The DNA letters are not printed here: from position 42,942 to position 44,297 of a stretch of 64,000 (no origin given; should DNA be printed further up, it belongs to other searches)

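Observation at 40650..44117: Unusual operon: NrfD-type membrane anchor + cytoplasmic 4-cluster ferredoxin + ThiF/MoeB E1-like + MoaD/ThiS-like + amidohydrolase-2, divergent from an IclR regulator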

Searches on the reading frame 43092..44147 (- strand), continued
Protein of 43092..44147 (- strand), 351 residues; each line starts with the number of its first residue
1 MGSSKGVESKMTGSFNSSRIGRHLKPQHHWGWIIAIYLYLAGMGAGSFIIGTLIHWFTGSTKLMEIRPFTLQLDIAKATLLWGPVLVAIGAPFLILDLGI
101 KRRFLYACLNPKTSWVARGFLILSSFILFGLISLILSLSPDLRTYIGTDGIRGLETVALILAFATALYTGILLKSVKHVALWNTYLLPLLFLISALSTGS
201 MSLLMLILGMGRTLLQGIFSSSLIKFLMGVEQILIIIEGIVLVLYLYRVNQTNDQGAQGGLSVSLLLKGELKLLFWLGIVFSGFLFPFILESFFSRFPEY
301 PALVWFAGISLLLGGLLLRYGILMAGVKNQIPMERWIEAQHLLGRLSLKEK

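Call 15: find_related_loci(query=A1, collection=genome_contigs, flank=10000)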
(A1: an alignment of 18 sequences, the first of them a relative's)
Query A1 (351 aa) in genome_contigs; peptide patterns used: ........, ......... (x = any residue, [..] = any of these).
74 stretches matched a pattern; 50 encode a relative of the query (tblastn E <= 1e-3); 49 distinct loci.
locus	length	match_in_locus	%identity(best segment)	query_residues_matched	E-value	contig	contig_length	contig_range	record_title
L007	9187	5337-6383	77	3-351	8e-162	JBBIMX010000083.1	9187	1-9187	MAG: Deltaproteobacteria bacterium isolate BQF270218_bin_242 NODE_1915_length_9187_cov_6.207950, whole genome shotgun se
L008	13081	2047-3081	77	4-351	2e-159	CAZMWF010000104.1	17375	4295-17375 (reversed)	MAG TPA_asm: uncultured Syntrophaceae bacterium isolate SRP231805_co4_160 genome assembly, contig: k141_119773, whole ge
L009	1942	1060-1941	78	1-294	1e-153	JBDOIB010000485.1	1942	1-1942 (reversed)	MAG: Thermodesulfobacteriota bacterium isolate TC202112_Ori_Bins020 k147_517399, whole genome shotgun sequence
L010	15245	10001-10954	57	17-341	2e-109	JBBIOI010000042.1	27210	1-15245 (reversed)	MAG: Deltaproteobacteria bacterium isolate TCS170221_bin_276 NODE_1436_length_27210_cov_4.05239, whole genome shotgun se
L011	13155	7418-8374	57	16-343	8e-106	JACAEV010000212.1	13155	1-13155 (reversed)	MAG: Syntrophaceae bacterium isolate L.E.D.11_1 k119_2194583, whole genome shotgun sequence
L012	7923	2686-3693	54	12-351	2e-104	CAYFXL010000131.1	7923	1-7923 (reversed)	MAG TPA_asm: uncultured Syntrophobacterales bacterium isolate ERP108616_co2_512 genome assembly, contig: NODE_18243_leng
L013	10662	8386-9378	53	4-341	5e-101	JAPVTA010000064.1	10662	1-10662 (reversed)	MAG: Thermodesulfobacteriota bacterium isolate MW3_metabat.11 k97_132750, whole genome shotgun sequence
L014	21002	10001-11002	53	12-349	6e-100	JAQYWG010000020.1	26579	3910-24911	MAG: Thermodesulfobacteriota bacterium isolate Hel238_bin70strict NODE_20_length_26579_cov_5.768282, whole genome shotgu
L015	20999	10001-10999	54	5-341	6e-98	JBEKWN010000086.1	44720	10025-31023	MAG: Thermodesulfobacteriota bacterium isolate SPRUCE 629 SPRUCE_629_86, whole genome shotgun sequence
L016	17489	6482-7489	52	1-343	4e-98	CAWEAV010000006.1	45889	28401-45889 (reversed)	MAG: uncultured delta proteobacterium isolate MFD04408.bin.2.84 genome assembly, contig: contig_112579, whole genome sho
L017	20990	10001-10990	54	14-345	6e-98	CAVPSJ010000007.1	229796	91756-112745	MAG: uncultured delta proteobacterium isolate MFD10007.bin.2.36 genome assembly, contig: contig_27547, whole genome shot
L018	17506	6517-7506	52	12-346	2e-97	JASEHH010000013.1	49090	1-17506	MAG: Thermodesulfobacteriota bacterium isolate Yes70-18 NODE_180_length_49090_cov_55.746956, whole genome shotgun sequen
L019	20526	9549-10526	55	12-341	7e-97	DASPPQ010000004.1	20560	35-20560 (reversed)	MAG TPA_asm: Thermodesulfobacteriota bacterium isolate SMAG_U12177 k141_1069713, whole genome shotgun sequence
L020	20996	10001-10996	53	3-341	1e-96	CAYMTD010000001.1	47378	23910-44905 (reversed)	MAG TPA_asm: uncultured Syntrophaceae bacterium isolate binchicken_co274_204 genome assembly, contig: NODE_1966_length_4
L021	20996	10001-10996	53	14-350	2e-96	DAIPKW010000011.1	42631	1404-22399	MAG TPA_asm: Thermodesulfobacteriota bacterium isolate CTOTU21550 NODE_586_length_42631_cov_76.472567, whole genome shot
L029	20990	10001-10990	54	5-338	1e-92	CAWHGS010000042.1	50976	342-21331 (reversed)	MAG: uncultured delta proteobacterium isolate MFD00709.bin.2.5 genome assembly, contig: contig_62636, whole genome shotg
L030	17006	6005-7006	53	3-341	5e-92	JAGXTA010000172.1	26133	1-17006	MAG: Deltaproteobacteria bacterium isolate CROMO_BS_46_3 c_000000988817, whole genome shotgun sequence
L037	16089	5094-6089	53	8-341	8e-90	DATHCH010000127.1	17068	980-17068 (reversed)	MAG TPA_asm: Thermodesulfobacteriota bacterium isolate SMAG_U12362 k141_1473687, whole genome shotgun sequence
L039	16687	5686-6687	53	8-345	1e-88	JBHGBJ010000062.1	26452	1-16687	MAG: Thermodesulfobacteriota bacterium isolate SBS.BIN.12 SBSBIN12_contig_62, whole genome shotgun sequence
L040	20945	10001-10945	51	22-341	4e-88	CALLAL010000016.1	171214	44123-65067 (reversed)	MAG: uncultured bacterium isolate N1_Bin_METABAT__110_1 genome assembly, contig: c_000001253594, whole genome shotgun se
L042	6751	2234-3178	54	19-341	9e-85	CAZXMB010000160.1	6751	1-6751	MAG TPA_asm: uncultured Syntrophaceae bacterium isolate SRP098346_co1_431 genome assembly, contig: NODE_15977_length_675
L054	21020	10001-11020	51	7-350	9e-94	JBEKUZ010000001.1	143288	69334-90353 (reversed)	MAG: Thermodesulfobacteriota bacterium isolate SPRUCE 593 SPRUCE_593_1, whole genome shotgun sequence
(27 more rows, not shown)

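Call 24: search_solved_structures(query=L005:10710-12650:-, max_evalue=0.00001)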
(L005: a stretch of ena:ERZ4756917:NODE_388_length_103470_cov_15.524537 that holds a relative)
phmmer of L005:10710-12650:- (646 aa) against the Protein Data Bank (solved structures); distinct sequences matched with E-value up to 0.00001: 9.
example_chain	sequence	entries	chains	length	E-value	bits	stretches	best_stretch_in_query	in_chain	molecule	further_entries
1aor_A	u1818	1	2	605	3.9e-90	306.4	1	9-638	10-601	ALDEHYDE FERREDOXIN OXIDOREDUCTASE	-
9mqx_D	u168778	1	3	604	3.3e-89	303.4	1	6-638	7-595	Aldehyde:ferredoxin oxidoreductase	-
8c0z_A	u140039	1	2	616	3.6e-72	247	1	3-638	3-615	Aldehyde:ferredoxin oxidoreductase,tungsten-containing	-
9g7j_A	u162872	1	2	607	1e-71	245.5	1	3-640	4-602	Aldehyde ferredoxin oxidoreductase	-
1b25_A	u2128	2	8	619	1.4e-70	241.8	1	7-639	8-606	PROTEIN (FORMALDEHYDE FERREDOXIN OXIDOREDUCTASE) | FORMALDEHYDE FERREDOXIN OXIDOREDUCTASE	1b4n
6x6u_A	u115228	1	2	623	4.3e-60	207.1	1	4-459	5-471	Formaldehyde:ferredoxin oxidoreductase wor5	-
6x1o_A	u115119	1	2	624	4.4e-60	207.1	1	4-459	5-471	Formaldehyde:ferredoxin oxidoreductase wor5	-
4z3w_A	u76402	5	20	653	1.8e-56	195.1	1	11-425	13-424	Benzoyl-CoA reductase, putative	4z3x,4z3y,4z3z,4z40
9q1t_A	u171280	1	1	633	2.4e-53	184.8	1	6-589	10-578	Tungsten-dependent aldehyde oxidoreductase WOR83 from Haloferax volcanii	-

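Call 27: search_solved_structures(query=A1, max_evalue=0.01)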
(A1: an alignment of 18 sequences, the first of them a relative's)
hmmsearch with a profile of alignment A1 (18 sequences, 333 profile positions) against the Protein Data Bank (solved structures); distinct sequences matched with E-value up to 0.01: 0.

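Call 29: search_protein_families(library=pfam, proteins=[L054:14879-15184:+, L039:7418-8746:+, L029:8005-8883:+, L040:2660-4726:-, L030:3540-4613:+, L037:6755-8440:-, L019:13147-13833:+, L005:10089-10598:-, L005:9603-9875:+], max_evalue=0.01)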
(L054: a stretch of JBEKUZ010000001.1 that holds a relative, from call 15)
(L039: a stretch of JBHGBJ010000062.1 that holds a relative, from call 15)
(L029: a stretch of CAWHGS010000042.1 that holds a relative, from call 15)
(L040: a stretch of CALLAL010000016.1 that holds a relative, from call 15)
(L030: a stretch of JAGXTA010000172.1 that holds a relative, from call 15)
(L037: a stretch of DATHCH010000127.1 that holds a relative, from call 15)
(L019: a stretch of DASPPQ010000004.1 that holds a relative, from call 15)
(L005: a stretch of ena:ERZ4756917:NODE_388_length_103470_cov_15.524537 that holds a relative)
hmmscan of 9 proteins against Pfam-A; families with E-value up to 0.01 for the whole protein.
L054:14879-15184:+ (101 aa): 1 family
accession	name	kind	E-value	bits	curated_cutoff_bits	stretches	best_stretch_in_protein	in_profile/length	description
PF01485.27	IBR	-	0.0069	16.9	24.3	0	31-60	19-51/65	IBR domain, a half RING-finger domain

L039:7418-8746:+ (442 aa): 1 family
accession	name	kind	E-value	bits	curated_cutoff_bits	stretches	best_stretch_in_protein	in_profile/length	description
PF04055.27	Radical_SAM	-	0.00037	21.1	29.5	1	217-352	10-141/166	Radical SAM superfamily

L029:8005-8883:+ (292 aa): 1 family
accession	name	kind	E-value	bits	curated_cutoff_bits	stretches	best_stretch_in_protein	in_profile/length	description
PF04976.17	DmsC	-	0.0036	17.2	22.3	1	70-196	55-184/275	DMSO reductase anchor subunit (DmsC)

L040:2660-4726:- (688 aa): 3 families
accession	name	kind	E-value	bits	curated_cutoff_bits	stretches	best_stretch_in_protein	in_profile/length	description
PF00384.28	Molybdopterin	-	1.5e-48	166.1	24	1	63-473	1-352/353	Molybdopterin oxidoreductase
PF01568.27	Molydop_binding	-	1e-25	90.3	26.8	1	573-677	1-107/110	Molydopterin dinucleotide binding domain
PF04879.21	Molybdop_Fe4S4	-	1.3e-15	57.6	22.7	1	8-60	3-55/55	Molybdopterin oxidoreductase Fe4S4 domain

L030:3540-4613:+ (357 aa): 1 family
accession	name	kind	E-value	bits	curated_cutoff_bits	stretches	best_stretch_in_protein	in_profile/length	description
PF00180.25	Iso_dh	-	4.2e-92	309.5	27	1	7-350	2-348/348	Isocitrate/isopropylmalate dehydrogenase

L037:6755-8440:- (561 aa): 0 families

L019:13147-13833:+ (228 aa): 0 families

L005:10089-10598:- (169 aa): 15 families
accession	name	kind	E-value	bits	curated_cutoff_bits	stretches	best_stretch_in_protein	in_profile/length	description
PF12838.12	Fer4_7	-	4.3e-14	53.2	27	2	56-103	2-52/52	4Fe-4S dicluster domain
PF12837.12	Fer4_6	-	1.3e-11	44.3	25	2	84-103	4-23/24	4Fe-4S binding domain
PF13247.11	Fer4_11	-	3.6e-11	43.6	26.2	1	50-135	4-96/100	4Fe-4S dicluster domain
PF13187.11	Fer4_9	-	9.3e-11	42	27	3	56-104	2-52/52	4Fe-4S dicluster domain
PF00037.32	Fer4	-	1.8e-10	40.6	21.1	2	83-103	2-22/24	4Fe-4S binding domain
PF14697.11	Fer4_21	-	5.2e-10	39.7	35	2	55-101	7-53/59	4Fe-4S dicluster domain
PF13237.11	Fer4_10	-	3.9e-09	36.7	25.5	2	53-100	6-53/53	4Fe-4S dicluster domain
PF12797.12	Fer4_2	-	9.4e-09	35.1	24.5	2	81-101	2-22/22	4Fe-4S binding domain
PF25160.1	LdpA_Fe-S-bd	-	1.7e-07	31.4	27.6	1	61-103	6-42/49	LdpA Fe-S cluster-binding domain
PF13183.11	Fer4_8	-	1.2e-05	26.2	27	1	13-71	3-67/68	4Fe-4S dicluster domain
PF12798.12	Fer4_3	-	1.8e-05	25.6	27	1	89-103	1-15/15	4Fe-4S binding domain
PF12800.12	Fer4_4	-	3e-05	24.4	24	1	88-102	3-17/17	4Fe-4S binding domain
PF13484.11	Fer4_16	-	7.8e-05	23.8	30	0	84-101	48-65/66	4Fe-4S double cluster binding domain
PF13534.11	Fer4_17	-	0.00079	20.4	22.2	0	14-36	1-23/61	4Fe-4S dicluster domain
PF13459.11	Fer4_15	-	0.0035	18.5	22.4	0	82-100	1-19/66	4Fe-4S single cluster domain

L005:9603-9875:+ (90 aa): 1 family
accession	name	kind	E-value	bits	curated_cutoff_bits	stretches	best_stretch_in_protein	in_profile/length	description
PF02597.26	ThiS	-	2.1e-06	28.6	22.5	1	12-90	8-76/76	ThiS family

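Call 39: search_solved_structures(query=window:43092-44147:-, max_evalue=10, show_alignments=4)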
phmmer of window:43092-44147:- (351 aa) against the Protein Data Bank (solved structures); distinct sequences matched with E-value up to 10: 0.

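Call 62: predict_structure(alignment_id=A1)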
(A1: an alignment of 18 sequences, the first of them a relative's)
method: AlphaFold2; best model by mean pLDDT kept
length: 351 residues; sequences in the alignment: 18
mean_pLDDT: 69.5   pTM: 0.68
mean pLDDT of the five models: 69.5, 67.2, 63.9, 62.1, 58.9
residues with pLDDT >= 90: 17; 70-90: 180; 50-70: 111; < 50: 43
segments of 3 or more residues with pLDDT < 50: 1-26, 179-181, 326-336
pLDDT, mean of each block of 10 residues (from residue 1): 40 37 48 70 86 80 72 78 83 60 62 71 90 85 79 90 87 61 65 81 77 68 80 82 73 56 63 70 73 72 72 68 52 48 59 44
secondary structure, 60 per line:
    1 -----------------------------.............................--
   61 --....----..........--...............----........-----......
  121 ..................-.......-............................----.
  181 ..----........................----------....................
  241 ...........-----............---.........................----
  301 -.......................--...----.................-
elements in order: H30-58 E63-66 E71-74 H75-80 H83-97 H102-109 H115-138 H140-146 H148-175 H187-210 H221-251 H257-268 H272-296 H302-324 H334-350

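Call 67: fold_search(model_id=the predicted structure, library=pdb)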
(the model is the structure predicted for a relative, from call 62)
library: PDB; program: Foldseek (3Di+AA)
matches with E <= 10: 103; with E <= 0.001: 2
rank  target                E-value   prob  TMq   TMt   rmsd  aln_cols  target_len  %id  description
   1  8k9e_C                3.4e-04  1.00  0.55  0.45   6.4       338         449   16  Cryo-EM structure of the photosynthetic alternative complex III from Chloroflexus aurantiacus at 3.3 angstrom (released 2024-03-06)
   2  6f0k_C                4.6e-04  1.00  0.56  0.45   7.3       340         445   14  Alternative complex III (released 2018-05-09)
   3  6lod_C                1.8e-03  1.00  0.55  0.44   6.4       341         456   15  Cryo-EM structure of the air-oxidized photosynthetic alternative complex III from Roseiflexus castenholzii (released 2020-11-04)
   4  6btm_C                5.4e-03  1.00  0.55  0.44   6.8       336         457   14  Structure of Alternative Complex III from Flavobacterium johnsoniae (Wild Type) (released 2018-05-09)
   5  2vpw_C                9.6e-03  1.00  0.44  0.58   6.9       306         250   18  Polysulfide reductase with bound menaquinone (released 2008-06-10)
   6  6f0k_F                1.6e-01  1.00  0.51  0.48   8.6       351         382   14  Alternative complex III (released 2018-05-09)
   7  7ose_B                2.0e-01  0.89  0.37  0.35   8.6       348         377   14  cytochrome bd-II type oxidase with bound aurachin D (released 2021-11-17)
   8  5doq_B                3.1e-01  0.96  0.45  0.47  11.1       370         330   11  The structure of bd oxidase from Geobacillus thermodenitrificans (released 2016-05-04)
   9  6btm_F                3.7e-01  0.97  0.46  0.41   8.5       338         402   14  Structure of Alternative Complex III from Flavobacterium johnsoniae (Wild Type) (released 2018-05-09)
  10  6cnm_A                5.9e-01  0.23  0.21  0.20  25.2       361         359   14  Cryo-EM structure of the human SK4/calmodulin channel complex (released 2018-05-02)
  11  8k9e_F                9.1e-01  0.91  0.51  0.46   6.6       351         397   15  Cryo-EM structure of the photosynthetic alternative complex III from Chloroflexus aurantiacus at 3.3 angstrom (released 2024-03-06)
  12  7vv6                  9.1e-01  0.35  0.27  0.33  15.2       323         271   13  Cryo-EM structure of pseudoallergen receptor MRGPRX2 complex with C48/80 (local) (released 2021-12-01)
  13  7vv0_R                9.5e-01  0.33  0.27  0.34  16.3       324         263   14  Cryo-EM structure of pseudoallergen receptor MRGPRX2 complex with PAMP-12, local (released 2021-12-01)
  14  8r0p_A                1.3e+00  0.38  0.28  0.34  15.6       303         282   12  Cryo-EM structure of the microbial rhodopsin CryoR2 at pH 8.0 in detergent (released 2025-05-14)
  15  8r97_B                1.5e+00  0.33  0.27  0.32  16.4       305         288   13  Crystal structure of the cryorhodopsin CryoR2 at pH 4.6, type B crystals, non-illuminated state (released 2024-12-11)
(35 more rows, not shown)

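Call 88: find_homologous_proteins(query=L005:10710-12650:-, max_evalue=1e-20)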
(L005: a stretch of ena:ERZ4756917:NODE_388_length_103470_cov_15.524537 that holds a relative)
Query L005:10710-12650:- (646 aa): 7900 proteins with E <= 1e-20 among 8000 candidates; the best 120 are listed.
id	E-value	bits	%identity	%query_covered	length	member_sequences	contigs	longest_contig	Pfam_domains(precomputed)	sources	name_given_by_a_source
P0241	0.0e+0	1496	97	100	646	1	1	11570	PF02730.21,PF01314.24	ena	-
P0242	0.0e+0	1487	96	100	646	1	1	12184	PF02730.21,PF01314.24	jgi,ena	-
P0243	0.0e+0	1485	96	100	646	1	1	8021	PF02730.21,PF01314.24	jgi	jgi:aldehyde:ferredoxin oxidoreductase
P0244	0.0e+0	1484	96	100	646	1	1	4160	PF02730.21,PF01314.24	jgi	jgi:aldehyde:ferredoxin oxidoreductase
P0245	0.0e+0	1484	96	100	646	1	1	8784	PF02730.21,PF01314.24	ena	-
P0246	0.0e+0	1484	96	100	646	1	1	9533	PF02730.21,PF01314.24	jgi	jgi:aldehyde:ferredoxin oxidoreductase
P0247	0.0e+0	1484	96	100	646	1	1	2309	PF02730.21,PF01314.24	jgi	jgi:aldehyde:ferredoxin oxidoreductase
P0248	0.0e+0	1484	95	100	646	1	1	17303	PF02730.21,PF01314.24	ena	-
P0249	0.0e+0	1483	95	100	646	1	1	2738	PF02730.21,PF01314.24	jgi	jgi:aldehyde:ferredoxin oxidoreductase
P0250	0.0e+0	1483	96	100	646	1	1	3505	PF02730.21,PF01314.24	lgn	-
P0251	0.0e+0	1483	95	100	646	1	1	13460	PF02730.21,PF01314.24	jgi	-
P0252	0.0e+0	1483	96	100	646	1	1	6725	PF02730.21,PF01314.24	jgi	jgi:aldehyde:ferredoxin oxidoreductase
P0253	0.0e+0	1483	96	100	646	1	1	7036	PF02730.21,PF01314.24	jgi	-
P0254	0.0e+0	1482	95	100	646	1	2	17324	PF02730.21,PF01314.24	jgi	-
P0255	0.0e+0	1482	95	100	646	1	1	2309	PF02730.21,PF01314.24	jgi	jgi:aldehyde:ferredoxin oxidoreductase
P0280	0.0e+0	1433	91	100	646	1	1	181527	PF02730.21,PF01314.24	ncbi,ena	-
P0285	0.0e+0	1423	91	100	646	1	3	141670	PF02730.21,PF01314.24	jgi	jgi:aldehyde:ferredoxin oxidoreductase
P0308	0.0e+0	1413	91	100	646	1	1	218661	PF02730.21,PF01314.24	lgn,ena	-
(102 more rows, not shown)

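Call 89: find_encoding_contigs(protein=P0308, flank=10000, max_places=1)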
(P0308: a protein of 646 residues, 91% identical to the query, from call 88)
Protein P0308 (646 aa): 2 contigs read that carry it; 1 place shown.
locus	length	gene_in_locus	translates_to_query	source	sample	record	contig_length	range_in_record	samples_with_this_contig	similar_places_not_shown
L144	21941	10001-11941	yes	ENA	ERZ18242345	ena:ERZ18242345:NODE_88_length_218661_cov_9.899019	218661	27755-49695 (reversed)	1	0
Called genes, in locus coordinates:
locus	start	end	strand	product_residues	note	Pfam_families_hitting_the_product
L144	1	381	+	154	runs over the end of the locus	PF00111:Fer2, PF13085:Fer2_3, PF01799:Fer2_2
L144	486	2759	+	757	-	PF01315:Ald_Xan_dh_C, PF02738:MoCoBD_1, PF20256:MoCoBD_2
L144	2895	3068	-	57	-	-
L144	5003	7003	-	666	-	PF04879:Molybdop_Fe4S4, PF00384:Molybdopterin, PF01568:Molydop_binding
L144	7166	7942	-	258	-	PF09339:HTH_IclR, PF01614:IclR_C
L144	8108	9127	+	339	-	PF03916:NrfD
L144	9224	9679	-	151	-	-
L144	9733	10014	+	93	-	-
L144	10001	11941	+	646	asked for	PF02730:AFOR_N, PF01314:AFOR_C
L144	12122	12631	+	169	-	PF12838:Fer4_7, PF13237:Fer4_10 (weak), PF13247:Fer4_11, PF25160:LdpA_Fe-S-bd (weak), PF12797:Fer4_2 (weak), PF00037:Fer4, PF12837:Fer4_6, PF13237:Fer4_10 (weak), +4 more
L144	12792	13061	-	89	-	PF02597:ThiS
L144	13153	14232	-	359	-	PF02771:Acyl-CoA_dh_N, PF02770:Acyl-CoA_dh_M, PF00441:Acyl-CoA_dh_1, PF08028:Acyl-CoA_dh_2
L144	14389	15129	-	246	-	PF00106:adh_short, PF08659:KR, PF13561:adh_short_C2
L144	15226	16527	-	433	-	PF06808:DctM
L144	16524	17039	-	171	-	PF04290:DctQ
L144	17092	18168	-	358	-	PF03480:DctP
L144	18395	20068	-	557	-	PF00501:AMP-binding, PF13193:AMP-binding_C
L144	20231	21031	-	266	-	PF00378:ECH_1, PF16113:ECH_2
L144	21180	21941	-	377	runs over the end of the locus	PF00378:ECH_1, PF16113:ECH_2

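Call 90: find_encoding_contigs(protein=P0280, flank=10000, max_places=1)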
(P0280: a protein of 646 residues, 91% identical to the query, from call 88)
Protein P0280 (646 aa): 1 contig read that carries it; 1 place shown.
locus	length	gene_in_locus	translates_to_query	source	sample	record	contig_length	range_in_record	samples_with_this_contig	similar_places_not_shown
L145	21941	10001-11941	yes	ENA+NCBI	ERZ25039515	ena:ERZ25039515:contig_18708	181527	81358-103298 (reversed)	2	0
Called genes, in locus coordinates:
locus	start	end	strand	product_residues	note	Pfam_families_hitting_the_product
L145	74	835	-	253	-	PF09339:HTH_IclR, PF01614:IclR_C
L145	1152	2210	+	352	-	PF03916:NrfD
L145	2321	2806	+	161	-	PF12837:Fer4_6 (weak), PF13237:Fer4_10 (faint), PF14697:Fer4_21 (faint), PF13247:Fer4_11, PF12838:Fer4_7 (weak), PF00037:Fer4 (weak), PF12797:Fer4_2 (weak), PF12837:Fer4_6 (weak), +2 more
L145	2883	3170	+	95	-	-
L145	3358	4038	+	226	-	PF01738:DLH, PF00326:Peptidase_S9 (faint), PF08840:BAAT_C (faint)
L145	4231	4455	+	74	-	-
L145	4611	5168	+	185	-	PF02572:CobA_CobO_BtuR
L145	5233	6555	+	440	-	-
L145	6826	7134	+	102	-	PF00076:RRM_1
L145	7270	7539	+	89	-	PF00076:RRM_1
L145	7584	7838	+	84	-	-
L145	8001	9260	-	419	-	PF07690:MFS_1, PF12832:MFS_1_like, PF00083:Sugar_tr, PF07690:MFS_1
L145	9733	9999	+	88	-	-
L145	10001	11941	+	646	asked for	PF02730:AFOR_N, PF01314:AFOR_C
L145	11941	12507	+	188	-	PF13187:Fer4_9 (faint), PF12838:Fer4_7, PF13247:Fer4_11, PF14697:Fer4_21 (weak), PF25160:LdpA_Fe-S-bd (weak), PF12797:Fer4_2 (weak), PF00037:Fer4, PF12837:Fer4_6 (weak), +3 more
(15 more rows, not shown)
